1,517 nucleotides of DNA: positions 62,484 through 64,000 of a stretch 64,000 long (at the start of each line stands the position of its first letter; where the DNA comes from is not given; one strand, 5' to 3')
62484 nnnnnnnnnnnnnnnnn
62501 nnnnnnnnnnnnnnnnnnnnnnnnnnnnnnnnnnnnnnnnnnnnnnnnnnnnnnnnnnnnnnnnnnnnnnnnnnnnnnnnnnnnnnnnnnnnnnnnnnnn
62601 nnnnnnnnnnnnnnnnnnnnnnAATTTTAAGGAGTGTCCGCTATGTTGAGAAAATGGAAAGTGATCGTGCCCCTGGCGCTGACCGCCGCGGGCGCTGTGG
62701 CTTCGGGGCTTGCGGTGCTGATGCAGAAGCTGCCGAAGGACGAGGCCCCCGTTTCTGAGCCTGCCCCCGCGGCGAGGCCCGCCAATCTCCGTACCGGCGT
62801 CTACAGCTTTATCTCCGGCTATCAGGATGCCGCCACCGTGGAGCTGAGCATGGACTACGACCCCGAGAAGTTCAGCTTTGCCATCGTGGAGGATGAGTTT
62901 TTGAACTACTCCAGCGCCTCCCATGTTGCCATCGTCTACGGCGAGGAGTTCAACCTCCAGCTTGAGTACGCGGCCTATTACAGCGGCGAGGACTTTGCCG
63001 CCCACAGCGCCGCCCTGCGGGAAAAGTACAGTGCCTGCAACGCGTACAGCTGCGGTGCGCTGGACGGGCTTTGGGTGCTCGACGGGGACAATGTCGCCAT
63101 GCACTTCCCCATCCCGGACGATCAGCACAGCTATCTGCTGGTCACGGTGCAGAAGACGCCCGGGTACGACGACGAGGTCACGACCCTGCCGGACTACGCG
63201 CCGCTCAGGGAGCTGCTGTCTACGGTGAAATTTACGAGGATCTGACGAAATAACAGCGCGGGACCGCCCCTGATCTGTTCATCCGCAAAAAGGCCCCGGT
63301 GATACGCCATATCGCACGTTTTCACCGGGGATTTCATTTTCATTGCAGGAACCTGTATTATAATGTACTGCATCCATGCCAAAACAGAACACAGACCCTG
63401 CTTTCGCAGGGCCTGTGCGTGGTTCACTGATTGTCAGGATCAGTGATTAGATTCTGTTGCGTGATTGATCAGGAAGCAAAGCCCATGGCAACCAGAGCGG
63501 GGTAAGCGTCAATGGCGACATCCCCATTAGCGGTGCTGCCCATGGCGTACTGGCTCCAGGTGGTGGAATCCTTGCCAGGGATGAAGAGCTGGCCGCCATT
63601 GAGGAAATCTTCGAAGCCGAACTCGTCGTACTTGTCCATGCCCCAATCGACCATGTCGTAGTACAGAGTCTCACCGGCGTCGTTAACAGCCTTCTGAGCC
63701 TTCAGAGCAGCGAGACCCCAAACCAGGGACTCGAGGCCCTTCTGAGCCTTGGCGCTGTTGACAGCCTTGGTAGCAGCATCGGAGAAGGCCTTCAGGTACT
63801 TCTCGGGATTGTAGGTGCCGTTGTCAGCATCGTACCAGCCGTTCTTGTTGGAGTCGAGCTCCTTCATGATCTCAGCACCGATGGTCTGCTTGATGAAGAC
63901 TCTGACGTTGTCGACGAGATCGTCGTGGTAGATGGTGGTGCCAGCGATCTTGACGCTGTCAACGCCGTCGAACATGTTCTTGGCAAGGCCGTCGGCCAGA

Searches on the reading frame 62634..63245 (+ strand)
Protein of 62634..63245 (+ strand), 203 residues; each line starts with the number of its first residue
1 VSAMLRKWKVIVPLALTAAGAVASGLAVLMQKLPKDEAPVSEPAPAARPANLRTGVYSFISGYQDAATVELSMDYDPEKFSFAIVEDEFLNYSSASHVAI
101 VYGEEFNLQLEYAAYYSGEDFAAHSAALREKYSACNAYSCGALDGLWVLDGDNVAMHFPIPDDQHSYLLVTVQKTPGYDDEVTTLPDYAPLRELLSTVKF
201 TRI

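Call 7: search_protein_families(library=pfam, proteins=[window:62634-63245:+], max_evalue=0.01)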
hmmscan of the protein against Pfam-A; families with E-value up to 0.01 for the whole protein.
window:62634-63245:+ (203 aa): 0 families

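Call 8: search_protein_families(library=ncbifam, proteins=[window:62634-63245:+], max_evalue=0.01)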
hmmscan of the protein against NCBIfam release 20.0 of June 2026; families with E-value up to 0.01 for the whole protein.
window:62634-63245:+ (203 aa): 0 families

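Call 86: predict_structure(alignment_id=A4)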
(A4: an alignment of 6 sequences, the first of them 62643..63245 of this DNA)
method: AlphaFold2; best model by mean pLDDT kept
length: 200 residues; sequences in the alignment: 6
mean_pLDDT: 74.1   pTM: 0.69
mean pLDDT of the five models: 74.1, 73.2, 72.4, 72.3, 69.6
residues with pLDDT >= 90: 97; 70-90: 36; 50-70: 15; < 50: 52
segments of 3 or more residues with pLDDT < 50: 1-44, 85-92
pLDDT, mean of each block of 10 residues (from residue 1): 35 30 28 35 62 76 78 92 51 76 92 82 94 94 95 92 90 92 95 91
secondary structure, 60 per line:
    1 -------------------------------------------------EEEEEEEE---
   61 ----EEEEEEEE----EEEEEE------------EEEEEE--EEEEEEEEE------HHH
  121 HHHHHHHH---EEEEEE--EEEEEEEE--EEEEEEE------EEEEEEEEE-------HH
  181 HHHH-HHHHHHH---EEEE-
elements in order: E50-57 E65-72 E77-82 E95-100 E103-111 H118-128 E132-137 E140-147 E150-156 E163-171 H179-184 H186-192 E196-199

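Call 90: fold_search(model_id=the predicted structure, library=pdb)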
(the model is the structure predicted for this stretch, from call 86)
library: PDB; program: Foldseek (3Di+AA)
matches with E <= 10: 836; with E <= 0.001: 0
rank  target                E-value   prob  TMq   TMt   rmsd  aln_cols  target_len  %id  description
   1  1vr8                  2.7e-02  0.99  0.30  0.41   7.2       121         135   12  Crystal structure of GTP binding regulator (TM1622) from Thermotoga Maritima at 1.75 A resolution (released 2005-03-15)
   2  4zh6                  1.3e-01  0.10  0.14  0.18  18.6       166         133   11  Crystal Structure of the Domain-Swapped Dimer Y60L mutant of Human Cellular Retinol Binding Protein II (released 2016-06-08)
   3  6on5_A                1.3e-01  0.10  0.14  0.18  18.7       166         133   11  Crystal Structure of the Zn-bound Domain-Swapped Dimer Q108K:T51D:A28C:L36C:F57H Mutant of Human Cellular Retinol Bind (released 2019-10-16)
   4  9mvg_E                1.7e-01  0.75  0.29  0.39   6.2       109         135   14  Structure of SciW variant L66A bound to the Rhs1 transmembrane domain (released 2026-01-28)
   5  1eq6                  1.8e-01  0.72  0.36  0.38   6.8       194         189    8  1.9 ANGSTROM RESOLUTION CRYSTAL STRUCTURE OF THE SACCHAROMYCES CEREVISIAE RAN-BINDING PROTEIN MOG1P (released 2000-05-27)
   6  1kqw                  1.8e-01  0.18  0.14  0.20  14.9       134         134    7  Crystal structure of holo-CRBP from zebrafish (released 2002-08-28)
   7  1lsh_B                1.8e-01  0.13  0.14  0.16  17.7       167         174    7  LIPID-PROTEIN INTERACTIONS IN LIPOVITELLIN (released 2002-07-31)
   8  6e6k                  2.0e-01  0.13  0.13  0.18  13.9       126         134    8  Crystal structure of human cellular retinol-binding protein 4 in complex with abnormal-cannabidiol (abn-CBD) (released 2019-02-13)
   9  6bti_A                2.1e-01  0.16  0.15  0.20  11.6       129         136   11  Crystal structure of human cellular retinol binding protein 2 (CRBP2) in complex with N-arachidonoylethanolamine (AEA) (released 2018-12-12)
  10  6wnj_A                2.1e-01  0.09  0.14  0.18  17.9       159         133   10  The Crystal Structure of Apo Domain-Swapped Trimer Q108K:T51D:A28C:I32C of HCRBPII (released 2020-08-19)
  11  6bth_A                2.3e-01  0.16  0.15  0.20  11.6       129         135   11  Crystal structure of human cellular retinol binding protein 2 (CRBP2) in complex with 2-arachidonoylglycerol (2-AG) (released 2018-12-12)
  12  5dpq_A                2.3e-01  0.08  0.14  0.18  18.6       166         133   11  Crystal Structure of E72A mutant of domain swapped dimer Human Cellular Retinol Binding Protein (released 2016-09-14)
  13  6e5q                  2.4e-01  0.08  0.14  0.18  18.6       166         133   11  Crystal structure of the apo domain-swapped dimer Q108K:T51D:A28H mutant of human Cellular Retinol Binding Protein II (released 2019-10-16)
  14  7jvg_A                2.5e-01  0.18  0.16  0.20  14.9       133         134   10  Cellular retinol-binding protein 2 (CRBP2) in complex with 1-arachidonoylglycerol (released 2021-03-10)
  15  1fdq_A                2.6e-01  0.15  0.14  0.21  13.9       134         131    5  CRYSTAL STRUCTURE OF HUMAN BRAIN FATTY ACID BINDING PROTEIN (released 2001-07-25)
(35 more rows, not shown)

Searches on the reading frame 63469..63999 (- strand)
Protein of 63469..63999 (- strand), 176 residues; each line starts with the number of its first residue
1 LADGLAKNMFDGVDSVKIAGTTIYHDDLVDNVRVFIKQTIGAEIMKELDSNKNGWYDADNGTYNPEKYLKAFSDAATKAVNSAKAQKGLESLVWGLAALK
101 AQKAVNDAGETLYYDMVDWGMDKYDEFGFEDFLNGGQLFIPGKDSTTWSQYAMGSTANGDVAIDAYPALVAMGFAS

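Call 7: search_protein_families(library=pfam, proteins=[window:63469-63999:-], max_evalue=0.01)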
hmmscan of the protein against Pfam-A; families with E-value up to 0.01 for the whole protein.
window:63469-63999:- (176 aa): 0 families

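Call 8: search_protein_families(library=ncbifam, proteins=[window:63469-63999:-], max_evalue=0.01)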
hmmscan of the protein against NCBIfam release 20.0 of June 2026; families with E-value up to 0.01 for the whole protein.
window:63469-63999:- (176 aa): 1 family
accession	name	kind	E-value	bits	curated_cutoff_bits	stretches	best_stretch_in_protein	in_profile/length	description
TIGR01163.1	rpe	equivalog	0.0039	16.6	212.6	1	9-81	14-85/211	ribulose-phosphate 3-epimerase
